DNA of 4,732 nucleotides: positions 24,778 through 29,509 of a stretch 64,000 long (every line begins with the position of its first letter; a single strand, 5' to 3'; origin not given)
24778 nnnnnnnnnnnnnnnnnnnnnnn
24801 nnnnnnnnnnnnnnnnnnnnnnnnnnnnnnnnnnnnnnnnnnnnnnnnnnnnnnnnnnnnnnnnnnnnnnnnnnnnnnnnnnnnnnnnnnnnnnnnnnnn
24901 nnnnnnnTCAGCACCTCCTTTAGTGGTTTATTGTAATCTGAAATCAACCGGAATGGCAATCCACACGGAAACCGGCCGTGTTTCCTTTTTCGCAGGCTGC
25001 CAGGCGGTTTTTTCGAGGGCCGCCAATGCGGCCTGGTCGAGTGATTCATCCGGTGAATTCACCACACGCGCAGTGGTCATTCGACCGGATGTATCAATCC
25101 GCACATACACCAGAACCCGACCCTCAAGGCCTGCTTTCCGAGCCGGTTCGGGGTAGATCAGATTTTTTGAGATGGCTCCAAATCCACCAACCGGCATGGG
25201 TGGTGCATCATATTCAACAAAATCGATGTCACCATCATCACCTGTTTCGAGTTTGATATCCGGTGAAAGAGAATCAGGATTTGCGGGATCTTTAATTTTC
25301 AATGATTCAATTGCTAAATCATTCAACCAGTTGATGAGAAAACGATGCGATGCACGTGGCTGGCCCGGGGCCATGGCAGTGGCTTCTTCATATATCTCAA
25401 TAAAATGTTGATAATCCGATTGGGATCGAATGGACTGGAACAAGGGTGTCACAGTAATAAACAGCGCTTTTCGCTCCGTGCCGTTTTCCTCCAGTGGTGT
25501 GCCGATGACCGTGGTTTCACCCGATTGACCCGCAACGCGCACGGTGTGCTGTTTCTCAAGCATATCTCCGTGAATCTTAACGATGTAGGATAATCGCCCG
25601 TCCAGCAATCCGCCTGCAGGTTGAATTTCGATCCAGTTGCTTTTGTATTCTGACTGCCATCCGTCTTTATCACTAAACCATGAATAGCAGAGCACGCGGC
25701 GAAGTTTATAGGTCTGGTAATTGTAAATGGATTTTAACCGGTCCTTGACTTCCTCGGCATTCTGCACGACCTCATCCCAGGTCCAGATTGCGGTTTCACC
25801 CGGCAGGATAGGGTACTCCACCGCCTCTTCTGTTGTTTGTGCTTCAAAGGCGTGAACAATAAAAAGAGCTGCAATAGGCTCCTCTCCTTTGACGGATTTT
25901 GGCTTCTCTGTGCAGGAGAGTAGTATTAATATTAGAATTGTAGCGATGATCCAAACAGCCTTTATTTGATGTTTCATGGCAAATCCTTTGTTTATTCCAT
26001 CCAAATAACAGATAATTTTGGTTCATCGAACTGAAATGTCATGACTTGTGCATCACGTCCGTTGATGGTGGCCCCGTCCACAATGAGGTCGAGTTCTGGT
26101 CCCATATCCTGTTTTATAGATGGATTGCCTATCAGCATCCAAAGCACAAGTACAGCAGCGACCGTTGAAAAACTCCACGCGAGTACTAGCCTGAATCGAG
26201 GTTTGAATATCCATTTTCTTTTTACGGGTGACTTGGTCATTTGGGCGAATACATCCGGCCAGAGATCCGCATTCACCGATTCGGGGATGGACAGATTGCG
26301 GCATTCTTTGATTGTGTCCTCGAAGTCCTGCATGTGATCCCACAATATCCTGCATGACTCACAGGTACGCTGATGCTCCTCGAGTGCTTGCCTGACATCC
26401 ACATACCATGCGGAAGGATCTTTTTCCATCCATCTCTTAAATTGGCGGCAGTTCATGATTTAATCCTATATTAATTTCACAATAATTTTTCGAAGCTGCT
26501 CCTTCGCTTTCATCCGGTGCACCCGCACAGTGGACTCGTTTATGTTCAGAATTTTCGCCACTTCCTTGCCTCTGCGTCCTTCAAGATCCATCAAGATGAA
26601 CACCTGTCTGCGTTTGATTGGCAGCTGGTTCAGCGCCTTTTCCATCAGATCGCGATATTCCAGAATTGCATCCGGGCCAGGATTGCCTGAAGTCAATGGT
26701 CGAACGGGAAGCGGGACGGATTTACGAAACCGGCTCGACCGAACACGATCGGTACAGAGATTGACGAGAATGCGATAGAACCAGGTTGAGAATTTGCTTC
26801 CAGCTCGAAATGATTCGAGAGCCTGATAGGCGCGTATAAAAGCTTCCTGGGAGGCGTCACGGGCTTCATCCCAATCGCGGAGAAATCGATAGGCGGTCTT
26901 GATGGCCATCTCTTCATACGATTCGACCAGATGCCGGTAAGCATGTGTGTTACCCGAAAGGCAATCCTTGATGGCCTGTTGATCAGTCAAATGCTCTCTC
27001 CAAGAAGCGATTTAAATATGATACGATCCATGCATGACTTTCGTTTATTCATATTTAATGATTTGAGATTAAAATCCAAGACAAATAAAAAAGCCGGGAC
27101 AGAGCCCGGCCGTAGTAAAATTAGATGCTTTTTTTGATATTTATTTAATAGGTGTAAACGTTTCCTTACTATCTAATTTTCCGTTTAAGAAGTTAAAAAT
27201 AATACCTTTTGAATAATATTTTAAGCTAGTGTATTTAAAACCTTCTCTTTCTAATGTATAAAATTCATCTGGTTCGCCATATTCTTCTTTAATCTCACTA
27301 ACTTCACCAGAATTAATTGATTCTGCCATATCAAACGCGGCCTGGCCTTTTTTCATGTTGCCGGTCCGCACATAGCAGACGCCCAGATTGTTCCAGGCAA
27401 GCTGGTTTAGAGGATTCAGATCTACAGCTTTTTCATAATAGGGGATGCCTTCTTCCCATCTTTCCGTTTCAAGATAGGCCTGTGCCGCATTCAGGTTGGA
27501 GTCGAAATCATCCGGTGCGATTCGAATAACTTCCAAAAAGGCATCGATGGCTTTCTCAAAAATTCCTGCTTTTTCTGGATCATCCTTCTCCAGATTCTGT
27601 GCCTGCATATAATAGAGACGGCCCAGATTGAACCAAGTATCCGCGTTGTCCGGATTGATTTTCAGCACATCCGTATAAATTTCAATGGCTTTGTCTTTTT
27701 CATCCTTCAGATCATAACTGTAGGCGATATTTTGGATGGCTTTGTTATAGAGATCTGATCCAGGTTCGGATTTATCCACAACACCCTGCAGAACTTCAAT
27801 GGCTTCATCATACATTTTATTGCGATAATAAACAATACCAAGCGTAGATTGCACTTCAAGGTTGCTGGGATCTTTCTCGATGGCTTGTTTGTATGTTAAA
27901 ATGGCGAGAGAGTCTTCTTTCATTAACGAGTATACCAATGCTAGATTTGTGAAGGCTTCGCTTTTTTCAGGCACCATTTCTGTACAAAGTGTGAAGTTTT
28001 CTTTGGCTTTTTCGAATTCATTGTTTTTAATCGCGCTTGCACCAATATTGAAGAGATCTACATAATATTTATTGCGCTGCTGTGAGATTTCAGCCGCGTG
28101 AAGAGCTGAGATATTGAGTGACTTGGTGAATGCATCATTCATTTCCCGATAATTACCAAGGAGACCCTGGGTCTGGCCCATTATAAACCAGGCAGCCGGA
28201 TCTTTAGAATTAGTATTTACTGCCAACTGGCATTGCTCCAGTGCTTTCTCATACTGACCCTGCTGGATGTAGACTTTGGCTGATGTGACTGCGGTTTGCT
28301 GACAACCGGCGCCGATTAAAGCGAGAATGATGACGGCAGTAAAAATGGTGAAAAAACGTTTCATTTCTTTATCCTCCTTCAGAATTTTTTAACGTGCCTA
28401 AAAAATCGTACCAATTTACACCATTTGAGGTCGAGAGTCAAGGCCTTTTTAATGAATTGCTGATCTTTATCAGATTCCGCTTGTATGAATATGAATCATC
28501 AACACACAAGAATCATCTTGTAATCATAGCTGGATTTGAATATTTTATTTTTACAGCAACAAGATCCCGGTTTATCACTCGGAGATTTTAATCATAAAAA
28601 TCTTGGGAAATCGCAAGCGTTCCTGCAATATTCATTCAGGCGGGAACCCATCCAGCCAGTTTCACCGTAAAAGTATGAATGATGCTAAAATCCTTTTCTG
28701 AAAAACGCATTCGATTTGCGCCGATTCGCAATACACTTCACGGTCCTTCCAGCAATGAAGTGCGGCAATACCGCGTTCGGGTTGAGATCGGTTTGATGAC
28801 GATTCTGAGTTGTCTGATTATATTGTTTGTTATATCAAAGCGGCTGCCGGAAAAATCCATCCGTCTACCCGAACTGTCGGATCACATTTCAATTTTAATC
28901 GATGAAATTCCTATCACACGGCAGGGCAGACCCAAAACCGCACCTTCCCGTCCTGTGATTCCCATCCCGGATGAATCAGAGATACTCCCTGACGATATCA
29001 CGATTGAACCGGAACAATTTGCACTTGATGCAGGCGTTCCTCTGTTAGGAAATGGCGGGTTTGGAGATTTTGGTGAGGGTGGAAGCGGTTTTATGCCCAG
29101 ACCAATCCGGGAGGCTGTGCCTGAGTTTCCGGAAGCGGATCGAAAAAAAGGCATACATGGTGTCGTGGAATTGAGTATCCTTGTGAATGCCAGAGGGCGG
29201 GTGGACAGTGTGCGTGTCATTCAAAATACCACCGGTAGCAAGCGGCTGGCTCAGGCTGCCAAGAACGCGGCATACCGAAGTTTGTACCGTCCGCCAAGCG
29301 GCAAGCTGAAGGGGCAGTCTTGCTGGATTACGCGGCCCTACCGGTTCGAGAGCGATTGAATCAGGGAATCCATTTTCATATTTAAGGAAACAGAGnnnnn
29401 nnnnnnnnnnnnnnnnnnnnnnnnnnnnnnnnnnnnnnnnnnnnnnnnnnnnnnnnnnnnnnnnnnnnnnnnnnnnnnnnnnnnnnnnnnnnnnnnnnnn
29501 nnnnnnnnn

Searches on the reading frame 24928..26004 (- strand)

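Call 41: search_protein_families(library=pfam, proteins=[window:24928-26004:-], max_evalue=0.00001)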
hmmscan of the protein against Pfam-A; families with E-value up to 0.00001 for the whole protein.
window:24928-26004:- (358 aa): 1 family
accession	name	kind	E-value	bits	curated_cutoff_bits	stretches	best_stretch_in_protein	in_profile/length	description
PF03544.19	TonB_C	-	1.4e-20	73.9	24.6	1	281-357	2-79/79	Gram-negative bacterial TonB protein C-terminal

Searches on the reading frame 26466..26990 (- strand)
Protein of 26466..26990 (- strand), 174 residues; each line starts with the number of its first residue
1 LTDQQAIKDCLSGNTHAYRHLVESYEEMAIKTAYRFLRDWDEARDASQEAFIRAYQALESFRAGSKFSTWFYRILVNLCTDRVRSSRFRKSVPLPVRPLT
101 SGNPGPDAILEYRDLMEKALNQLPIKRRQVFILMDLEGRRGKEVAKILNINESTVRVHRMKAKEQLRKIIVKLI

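Call 57: search_protein_families(library=pfam, proteins=[window:26466-26990:-], max_evalue=0.00001)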
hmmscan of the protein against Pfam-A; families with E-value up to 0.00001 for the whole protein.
window:26466-26990:- (174 aa): 3 families
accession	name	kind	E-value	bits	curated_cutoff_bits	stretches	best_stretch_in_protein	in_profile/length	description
PF04542.20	Sigma70_r2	-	1.9e-18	66.4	24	1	21-87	1-69/71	Sigma-70 region 2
PF08281.18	Sigma70_r4_2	-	8.9e-15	54.5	25.7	1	115-166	3-54/54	Sigma-70, region 4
PF04545.22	Sigma70_r4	-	1e-06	28.6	24.1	1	119-168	1-50/50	Sigma-70, region 4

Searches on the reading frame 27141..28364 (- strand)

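Call 42: search_protein_families(library=pfam, proteins=[window:27141-28364:-], max_evalue=0.00001)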
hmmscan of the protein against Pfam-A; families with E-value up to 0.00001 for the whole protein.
window:27141-28364:- (407 aa): 19 families
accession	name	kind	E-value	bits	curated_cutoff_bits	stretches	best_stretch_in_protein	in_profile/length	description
PF07719.23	TPR_2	-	8.2e-40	132.1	27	0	292-320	6-34/34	Tetratricopeptide repeat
PF00515.34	TPR_1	-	7.4e-39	130.5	27.8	0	136-168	2-34/34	Tetratricopeptide repeat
PF13181.12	TPR_8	-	1.4e-32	109.5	25.7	0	209-240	3-34/34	Tetratricopeptide repeat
PF13414.12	TPR_11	-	2.6e-32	110.7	26.8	1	224-254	11-41/42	TPR repeat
PF13431.12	TPR_17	-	9.4e-32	107.1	24.4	1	230-258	2-30/34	Tetratricopeptide repeat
PF14559.12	TPR_19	-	2.3e-30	105.2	25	0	154-197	10-53/68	Tetratricopeptide repeat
PF13432.12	TPR_16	-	4.3e-26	91.4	32.7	1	291-348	1-58/65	Tetratricopeptide repeat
PF13428.12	TPR_14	-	1.1e-24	84.8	23.5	0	291-328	5-42/44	Tetratricopeptide repeat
PF13174.12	TPR_6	-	1.3e-22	79.3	26.3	0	211-239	4-32/33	Tetratricopeptide repeat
PF13424.12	TPR_12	-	6e-22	78.1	30.1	0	171-236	5-74/77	Tetratricopeptide repeat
PF13176.12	TPR_7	-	3.2e-19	67.8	27.9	0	137-169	1-35/36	Tetratricopeptide repeat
PF23914.1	TPR_CcmH_CycH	-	7e-15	55.7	42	0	108-201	57-153/158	Cytochrome c-type biogenesis protein H TPR domain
PF12895.13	ANAPC3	-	9.2e-15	55.1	27.2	0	25-74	26-74/82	Anaphase-promoting complex, cyclosome, subunit 3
PF13371.12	TPR_9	-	3.3e-12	46.7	35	0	269-319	11-61/73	Tetratricopeptide repeat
PF14561.12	TPR_20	-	3.7e-09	37.2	25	0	151-198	4-51/90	Tetratricopeptide repeat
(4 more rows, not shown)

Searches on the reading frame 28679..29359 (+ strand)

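Call 42: search_protein_families(library=pfam, proteins=[window:28679-29359:+], max_evalue=0.00001)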
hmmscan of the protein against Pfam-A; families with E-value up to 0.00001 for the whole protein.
window:28679-29359:+ (226 aa): 1 family
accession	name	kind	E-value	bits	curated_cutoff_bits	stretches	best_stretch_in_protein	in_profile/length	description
PF03544.19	TonB_C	-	4.6e-12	46.7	24.6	1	148-224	3-78/79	Gram-negative bacterial TonB protein C-terminal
